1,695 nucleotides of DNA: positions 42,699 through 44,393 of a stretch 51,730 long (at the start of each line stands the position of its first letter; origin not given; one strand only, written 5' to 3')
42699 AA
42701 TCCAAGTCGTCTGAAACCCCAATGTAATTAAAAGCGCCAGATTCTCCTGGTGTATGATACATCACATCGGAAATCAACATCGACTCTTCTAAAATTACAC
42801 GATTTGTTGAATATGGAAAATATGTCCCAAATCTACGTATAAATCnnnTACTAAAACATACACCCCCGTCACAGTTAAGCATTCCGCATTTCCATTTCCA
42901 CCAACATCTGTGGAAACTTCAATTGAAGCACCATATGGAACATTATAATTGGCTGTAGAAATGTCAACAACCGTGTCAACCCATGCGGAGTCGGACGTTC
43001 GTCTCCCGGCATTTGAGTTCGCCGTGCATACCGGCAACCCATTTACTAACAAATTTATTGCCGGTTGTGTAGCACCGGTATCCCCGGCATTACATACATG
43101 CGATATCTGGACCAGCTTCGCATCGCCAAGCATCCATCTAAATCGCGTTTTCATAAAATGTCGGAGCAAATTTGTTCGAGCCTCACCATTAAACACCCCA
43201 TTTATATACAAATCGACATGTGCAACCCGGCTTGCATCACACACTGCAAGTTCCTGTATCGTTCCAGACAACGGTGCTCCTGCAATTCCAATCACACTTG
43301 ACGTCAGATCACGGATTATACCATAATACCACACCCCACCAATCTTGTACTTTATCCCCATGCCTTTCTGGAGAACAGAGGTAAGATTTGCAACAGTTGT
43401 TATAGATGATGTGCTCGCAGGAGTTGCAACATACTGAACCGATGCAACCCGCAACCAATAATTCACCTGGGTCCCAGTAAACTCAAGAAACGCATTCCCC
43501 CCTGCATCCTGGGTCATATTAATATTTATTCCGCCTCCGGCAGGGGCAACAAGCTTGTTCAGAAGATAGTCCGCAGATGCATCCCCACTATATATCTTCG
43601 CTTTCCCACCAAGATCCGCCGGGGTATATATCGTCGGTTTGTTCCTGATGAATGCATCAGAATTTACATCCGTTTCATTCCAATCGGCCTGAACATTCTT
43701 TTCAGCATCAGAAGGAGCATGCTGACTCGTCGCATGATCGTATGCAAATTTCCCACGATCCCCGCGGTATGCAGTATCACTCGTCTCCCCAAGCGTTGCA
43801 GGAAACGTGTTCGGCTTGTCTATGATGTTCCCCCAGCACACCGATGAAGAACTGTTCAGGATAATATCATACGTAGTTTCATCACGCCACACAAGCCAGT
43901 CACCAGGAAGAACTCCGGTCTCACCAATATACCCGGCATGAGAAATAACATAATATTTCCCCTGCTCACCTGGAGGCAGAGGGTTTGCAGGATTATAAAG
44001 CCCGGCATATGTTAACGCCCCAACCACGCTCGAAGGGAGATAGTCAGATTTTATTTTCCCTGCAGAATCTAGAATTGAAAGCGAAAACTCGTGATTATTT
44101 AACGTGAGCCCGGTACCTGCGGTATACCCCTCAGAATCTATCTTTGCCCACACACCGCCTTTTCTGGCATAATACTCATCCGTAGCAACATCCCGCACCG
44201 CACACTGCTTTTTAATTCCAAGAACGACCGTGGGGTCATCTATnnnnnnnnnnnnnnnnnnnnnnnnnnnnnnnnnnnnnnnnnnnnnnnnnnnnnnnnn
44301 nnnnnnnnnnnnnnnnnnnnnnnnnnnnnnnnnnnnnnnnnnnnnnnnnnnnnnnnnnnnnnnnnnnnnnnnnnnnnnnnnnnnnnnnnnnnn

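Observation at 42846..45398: Complete subtilisin (S8) protease, with propeptide, fused to tail-fibre modules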

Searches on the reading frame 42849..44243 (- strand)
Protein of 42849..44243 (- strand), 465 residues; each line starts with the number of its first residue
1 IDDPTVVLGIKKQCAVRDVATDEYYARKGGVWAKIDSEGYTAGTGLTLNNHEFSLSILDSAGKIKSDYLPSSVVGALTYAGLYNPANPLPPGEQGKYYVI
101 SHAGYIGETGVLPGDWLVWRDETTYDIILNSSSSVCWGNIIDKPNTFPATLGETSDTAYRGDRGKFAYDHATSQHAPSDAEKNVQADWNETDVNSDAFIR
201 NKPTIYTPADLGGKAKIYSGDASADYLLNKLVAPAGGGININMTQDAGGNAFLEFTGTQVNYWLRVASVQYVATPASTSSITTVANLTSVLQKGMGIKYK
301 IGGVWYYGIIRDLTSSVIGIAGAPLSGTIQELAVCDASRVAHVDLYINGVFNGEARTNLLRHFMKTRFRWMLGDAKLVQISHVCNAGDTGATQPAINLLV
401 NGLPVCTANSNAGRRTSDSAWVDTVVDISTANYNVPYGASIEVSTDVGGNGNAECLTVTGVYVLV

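Call 19: find_homologous_proteins(query=window:42849-44243:-, max_evalue=0.001)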
Query window:42849-44243:- (465 aa): 153 proteins with E <= 0.001 among 8000 candidates; the best 120 are listed.
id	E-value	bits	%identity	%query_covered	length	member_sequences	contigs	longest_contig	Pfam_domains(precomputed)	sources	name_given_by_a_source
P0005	2.7e-59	219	54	44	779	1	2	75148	PF00082.28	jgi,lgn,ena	-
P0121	1.6e-34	138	39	32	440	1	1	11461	-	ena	-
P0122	2.0e-32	131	39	50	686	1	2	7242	PF13229.13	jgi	-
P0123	2.0e-32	131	78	12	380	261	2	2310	-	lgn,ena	-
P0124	2.1e-31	127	40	37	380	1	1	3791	-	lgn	-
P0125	9.7e-30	122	74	7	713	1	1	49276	-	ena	-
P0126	1.3e-29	122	33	69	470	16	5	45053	-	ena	-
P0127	1.3e-28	118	73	6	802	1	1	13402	-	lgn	-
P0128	9.2e-28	115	33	68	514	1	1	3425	PF18612.8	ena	-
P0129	1.6e-26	111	63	10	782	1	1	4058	-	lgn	-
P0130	3.3e-25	107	75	8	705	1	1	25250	PF17182.11,PF13472.13,PF00657.29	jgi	jgi:lysophospholipase L1-like esterase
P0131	7.7e-25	106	55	9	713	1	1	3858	PF22337.2,PF18938.7,PF25934.1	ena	-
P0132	6.7e-24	103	42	32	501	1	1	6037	-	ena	-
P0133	1.1e-23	102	37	43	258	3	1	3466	-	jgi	-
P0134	4.1e-23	100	41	33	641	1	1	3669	-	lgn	-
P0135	7.0e-23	99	44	15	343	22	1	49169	PF12571.14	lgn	-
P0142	5.9e-19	86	41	40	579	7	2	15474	PF07921.18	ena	-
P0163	2.1e-16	78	65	14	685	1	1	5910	PF24243.2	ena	-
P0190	3.8e-12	64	71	6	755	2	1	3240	PF11133.13,PF21939.2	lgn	-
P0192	5.5e-12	63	59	16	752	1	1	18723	PF12708.13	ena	-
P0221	5.0e-7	47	34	29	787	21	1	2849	PF03906.21,PF03406.19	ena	-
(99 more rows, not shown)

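Call 56: predict_structure(alignment_id=A4)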
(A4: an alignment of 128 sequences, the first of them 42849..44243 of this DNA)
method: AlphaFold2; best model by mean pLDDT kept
length: 465 residues; sequences in the alignment: 128
mean_pLDDT: 63.4   pTM: 0.29
mean pLDDT of the five models: 63.4, 59.4, 58.4, 57.8, 56.6
residues with pLDDT >= 90: 6; 70-90: 183; 50-70: 159; < 50: 117
segments of 3 or more residues with pLDDT < 50: 1-12, 149-154, 222-224, 262-270, 337-366, 369-377, 410-417, 437-439, 446-455, 457-465
pLDDT, mean of each block of 10 residues (from residue 1): 43 63 79 73 62 72 71 63 82 78 87 85 83 61 60 48 65 77 79 87 72 69 51 59 84 71 43 53 68 81 83 73 67 61 41 40 47 44 54 57 55 47 52 49 51 42 33
secondary structure, 60 per line:
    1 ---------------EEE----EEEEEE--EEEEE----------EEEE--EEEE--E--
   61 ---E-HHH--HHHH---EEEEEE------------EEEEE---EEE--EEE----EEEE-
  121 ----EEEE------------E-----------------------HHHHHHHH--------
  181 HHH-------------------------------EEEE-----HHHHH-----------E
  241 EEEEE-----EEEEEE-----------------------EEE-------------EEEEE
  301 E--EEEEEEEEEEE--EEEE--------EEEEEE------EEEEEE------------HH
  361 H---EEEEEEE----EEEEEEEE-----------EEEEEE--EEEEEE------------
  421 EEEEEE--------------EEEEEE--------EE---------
elements in order: E16-18 E23-28 E31-35 E46-49 E52-55 H71-74 E78-83 E96-100 E104-106 E109-111 E116-119 E125-128 H165-172 E215-218 H224-228 E240-245 E251-256 E280-282 E296-301 E304-314 E317-320 E329-334 E341-346 E365-371 E376-383 E395-400 E403-408 E421-426 E441-446

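Call 60: fold_search(model_id=the predicted structure, library=pdb)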
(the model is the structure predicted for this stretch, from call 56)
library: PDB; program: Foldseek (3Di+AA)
matches with E <= 10: 280; with E <= 0.001: 0
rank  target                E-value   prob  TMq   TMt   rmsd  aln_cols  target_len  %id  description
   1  7vul_A                1.5e-01  0.33  0.14  0.11  13.8       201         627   12  Structure of Klebsiella Phage P560 depolymerase (released 2022-11-16)
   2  7vul_B                1.8e-01  0.33  0.14  0.11  13.4       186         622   12  Structure of Klebsiella Phage P560 depolymerase (released 2022-11-16)
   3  6bhh_A                3.2e-01  0.06  0.09  0.14  14.7       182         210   16  Crystal structure of SETDB1 with a modified H3 peptide (released 2017-11-22)
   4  4iyk                  4.0e-01  0.08  0.10  0.20  16.4       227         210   11  Crystal structure of a putative carbohydrate binding protein (BACUNI_04699) from Bacteroides uniformis ATCC 8492 at 2.00 (released 2013-02-20)
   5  8vjh_D                5.6e-01  0.28  0.11  0.17  15.0       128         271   16  Cryo-EM of tail-tip of bacteriophage Chi (released 2024-10-02)
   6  6r0w_D                5.9e-01  0.21  0.11  0.11  12.5       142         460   13  Thermus thermophilus V/A-type ATPase/synthase, rotational state 2 (released 2019-08-28)
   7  9c3h_LK               7.8e-01  0.09  0.10  0.18  23.8       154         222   13  Structure of the CNOT3-bound human 80S ribosome with tRNA-ARG in the P-site. (released 2024-12-04)
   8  8g5y_LE               8.3e-01  0.15  0.10  0.20  23.0       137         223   11  mRNA decoding in human is kinetically and structurally distinct from bacteria (IC state) (released 2023-04-19)
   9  8rjb_E                8.7e-01  0.09  0.09  0.17  24.0       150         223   13  Structure of the rabbit 80S ribosome stalled on a 2-TMD rhodopsin intermediate in complex with Sec61-RAMP4 (released 2024-01-24)
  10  6r0y_D                9.2e-01  0.41  0.11  0.11   6.4        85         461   19  Thermus thermophilus V/A-type ATPase/synthase, rotational state 3 (released 2019-08-28)
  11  6qum_E                9.2e-01  0.18  0.12  0.12  11.7       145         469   15  Thermus thermophilus V/A-type ATPase/synthase, rotational state 1 (released 2019-08-28)
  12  6du6_B                1.1e+00  0.51  0.09  0.08   2.9        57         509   12  Crystal structure of the pyruvate kinase (PK1) from the mosquito Aedes aegypti (released 2019-01-30)
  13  3l2z_A                1.1e+00  0.30  0.08  0.14   4.5        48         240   19  Crystal structure of hydrated Biotin Protein Ligase from M. tuberculosis (released 2010-03-09)
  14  9hib_A                1.2e+00  0.47  0.09  0.09   3.3        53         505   13  K115 acetylated human muscle pyruvate kinase, isoform M2 (PKM2) (released 2025-11-05)
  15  7vai_E                1.2e+00  0.38  0.11  0.11   6.3        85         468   19  V1EG of V/A-ATPase from Thermus thermophilus, state1-1 (released 2022-07-13)
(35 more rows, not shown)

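Call 61: fold_search(model_id=the predicted structure, library=viral)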
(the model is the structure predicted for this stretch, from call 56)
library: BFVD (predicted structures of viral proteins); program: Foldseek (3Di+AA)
matches with E <= 10: 390; with E <= 0.001: 3
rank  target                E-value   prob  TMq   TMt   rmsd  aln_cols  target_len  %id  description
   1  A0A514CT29            2.7e-04  0.77  0.13  0.15  64.1       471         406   14  Uncharacterized protein [Achromobacter phage Motura]
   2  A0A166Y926            3.6e-04  0.75  0.12  0.06  27.5       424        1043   13  Minor tail protein [Gordonia phage OneUp]
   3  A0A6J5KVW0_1          4.3e-04  0.23  0.09  0.05  57.3       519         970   14  Uncharacterized protein [uncultured Caudovirales phage]
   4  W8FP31                1.1e-03  0.51  0.11  0.06  49.5       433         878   15  (no name in the UniProt tables at hand)
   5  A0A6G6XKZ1            1.9e-03  0.72  0.13  0.07  26.6       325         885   14  (no name in the UniProt tables at hand)
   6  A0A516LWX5            2.0e-03  0.89  0.12  0.08  27.8       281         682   17  (no name in the UniProt tables at hand)
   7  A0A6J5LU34            4.1e-03  0.51  0.12  0.07  27.5       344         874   16  Uncharacterized protein [uncultured Caudovirales phage]
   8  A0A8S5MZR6            6.3e-03  0.11  0.08  0.07  43.7       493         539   13  Uncharacterized protein [Siphoviridae sp. ct43U4]
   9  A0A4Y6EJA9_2          7.5e-03  0.28  0.12  0.07  44.3       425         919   16  (no name in the UniProt tables at hand)
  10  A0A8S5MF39            2.1e-02  0.35  0.12  0.16  47.1       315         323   13  Uncharacterized protein [Podoviridae sp. ct9P15]
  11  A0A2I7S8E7            2.1e-02  0.21  0.12  0.14  51.6       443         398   12  (no name in the UniProt tables at hand)
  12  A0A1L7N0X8            3.9e-02  0.20  0.10  0.06  24.8       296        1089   12  Putative tail fiber protein [Ralstonia phage RP12]
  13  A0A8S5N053            4.4e-02  0.11  0.09  0.10  46.6       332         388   13  Dec protein, OB-Fold, Decoration, VIRAL PROTEIN [Siphoviridae sp. ctoMB99]
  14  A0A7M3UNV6            4.6e-02  0.25  0.12  0.12  19.8       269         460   13  Peptidase S74 domain-containing protein [Pyramimonas orientalis virus]
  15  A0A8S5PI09            5.2e-02  0.09  0.11  0.07  77.6       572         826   12  Hyaluronidase [Siphoviridae sp. ctL0q1]
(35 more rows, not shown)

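Call 62: search_protein_families(library=pfam, proteins=[window:42849-44243:-], max_evalue=5)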
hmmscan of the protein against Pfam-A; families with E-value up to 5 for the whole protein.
window:42849-44243:- (465 aa): 1 family
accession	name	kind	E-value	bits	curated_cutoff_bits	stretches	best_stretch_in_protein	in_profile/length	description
PF09179.16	TilS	-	0.19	12.4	21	1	355-390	13-49/67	TilS substrate binding domain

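Call 65: search_protein_families(library=pfam, proteins=[P0135, P0221, P0130, P0122, P0192, P0190, P0142, P0128, P0163, P0131], max_evalue=0.001)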
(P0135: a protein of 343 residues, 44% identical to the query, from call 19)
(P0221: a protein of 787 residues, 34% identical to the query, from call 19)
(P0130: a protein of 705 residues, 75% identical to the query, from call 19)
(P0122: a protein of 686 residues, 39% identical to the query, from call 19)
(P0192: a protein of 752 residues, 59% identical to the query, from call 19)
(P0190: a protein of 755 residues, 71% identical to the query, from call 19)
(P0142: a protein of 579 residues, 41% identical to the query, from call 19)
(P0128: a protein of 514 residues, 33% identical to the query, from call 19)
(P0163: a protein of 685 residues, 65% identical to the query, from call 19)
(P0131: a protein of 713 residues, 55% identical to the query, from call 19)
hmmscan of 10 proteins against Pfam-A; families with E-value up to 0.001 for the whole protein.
P0135 (343 aa): 1 family
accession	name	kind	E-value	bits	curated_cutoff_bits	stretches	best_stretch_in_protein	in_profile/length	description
PF12571.13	Phage_tail_fib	-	6.4e-51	172.7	23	1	1-150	1-150/150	Phage tail-collar fibre protein, N-terminal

P0221 (787 aa): 2 families
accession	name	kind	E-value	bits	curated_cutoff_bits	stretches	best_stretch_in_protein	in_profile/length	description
PF03906.20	Phage_T7_tail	-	4.7e-13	49.6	25.2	1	31-130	23-115/157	Phage T7 tail fibre protein, N-terminal domain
PF03406.18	Phage_fiber_2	-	1.6e-10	40.8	22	1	610-651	1-42/42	Phage tail fibre repeat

P0130 (705 aa): 4 families
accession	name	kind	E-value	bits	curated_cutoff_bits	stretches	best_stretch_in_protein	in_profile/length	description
PF13472.12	Lipase_GDSL_2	-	1.8e-16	61.6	32.9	1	523-692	1-177/178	GDSL-like Lipase/Acylhydrolase family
PF00657.28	Lipase_GDSL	-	3.3e-11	44.2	23.6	1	521-697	1-207/208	GDSL-like Lipase/Acylhydrolase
PF17182.10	OSK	-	6.2e-07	29.3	27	1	560-674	52-162/202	OSK domain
PF19918.4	bpX2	-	0.00091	19.5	23.6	0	192-228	143-179/227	MoxR-vWA-beta-propeller ternary system domain bpX2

P0122 (686 aa): 1 family
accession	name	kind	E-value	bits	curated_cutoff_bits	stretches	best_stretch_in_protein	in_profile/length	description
PF13229.12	Beta_helix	-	4.9e-06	26.7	25.9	1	142-281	16-149/158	Right handed beta helix region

P0192 (752 aa): 2 families
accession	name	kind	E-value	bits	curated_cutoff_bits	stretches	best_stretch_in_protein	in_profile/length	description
PF12708.12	Pect-lyase_RHGA_epim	-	1.1e-12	48.7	27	1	295-554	1-210/213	Rhamnogalacturonase A/epimerase, pectate lyase-like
PF13229.12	Beta_helix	-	3e-05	24.1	25.9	1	364-494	22-149/158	Right handed beta helix region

P0190 (755 aa): 2 families
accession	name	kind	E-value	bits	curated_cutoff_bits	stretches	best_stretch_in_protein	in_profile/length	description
PF11133.13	Phage_head_fibr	-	2.7e-24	86.5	24.6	3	485-532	202-249/277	Head fiber protein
PF21939.1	Gp10_C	-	9.6e-11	43.2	27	1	702-748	1-49/139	Baseplate structural protein Gp10, C-terminal domain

P0142 (579 aa): 1 family
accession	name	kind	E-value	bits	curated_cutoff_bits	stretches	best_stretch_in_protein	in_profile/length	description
PF07921.17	Fibritin_C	-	1.5e-05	25.5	21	0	181-204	68-91/93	Fibritin C-terminal region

P0128 (514 aa): 2 families
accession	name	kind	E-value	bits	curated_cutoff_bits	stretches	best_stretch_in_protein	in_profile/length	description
PF18612.7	Bac_A_amyl_C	-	6.2e-06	26.3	25.9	0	83-105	27-49/69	Bacterial Alpha amylase C-terminal domain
PF06820.17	Phage_fiber_C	-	5.9e-05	23.8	25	0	84-103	41-60/64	Putative prophage tail fibre C-terminus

P0163 (685 aa): 1 family
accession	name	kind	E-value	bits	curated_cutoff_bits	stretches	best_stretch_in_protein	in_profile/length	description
PF24243.1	Phage_tail_C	-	2.1e-09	37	23.7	1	661-683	4-26/26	Phage tail tip domain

P0131 (713 aa): 4 families
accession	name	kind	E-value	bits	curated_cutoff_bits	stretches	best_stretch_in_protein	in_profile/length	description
PF22337.1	Phage_fiber_rpt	-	1.7e-11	44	27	2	50-73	1-24/34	Phage tail fiber repeats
PF18938.6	aRib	-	4.6e-06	26.8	27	0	497-512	15-30/71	Atypical Rib domain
PF01468.23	GA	-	5.2e-05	23.8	24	0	529-545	19-35/55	GA module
PF24930.1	DUF7750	-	0.00016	21.9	27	0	527-546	18-37/65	Domain of unknown function (DUF7750)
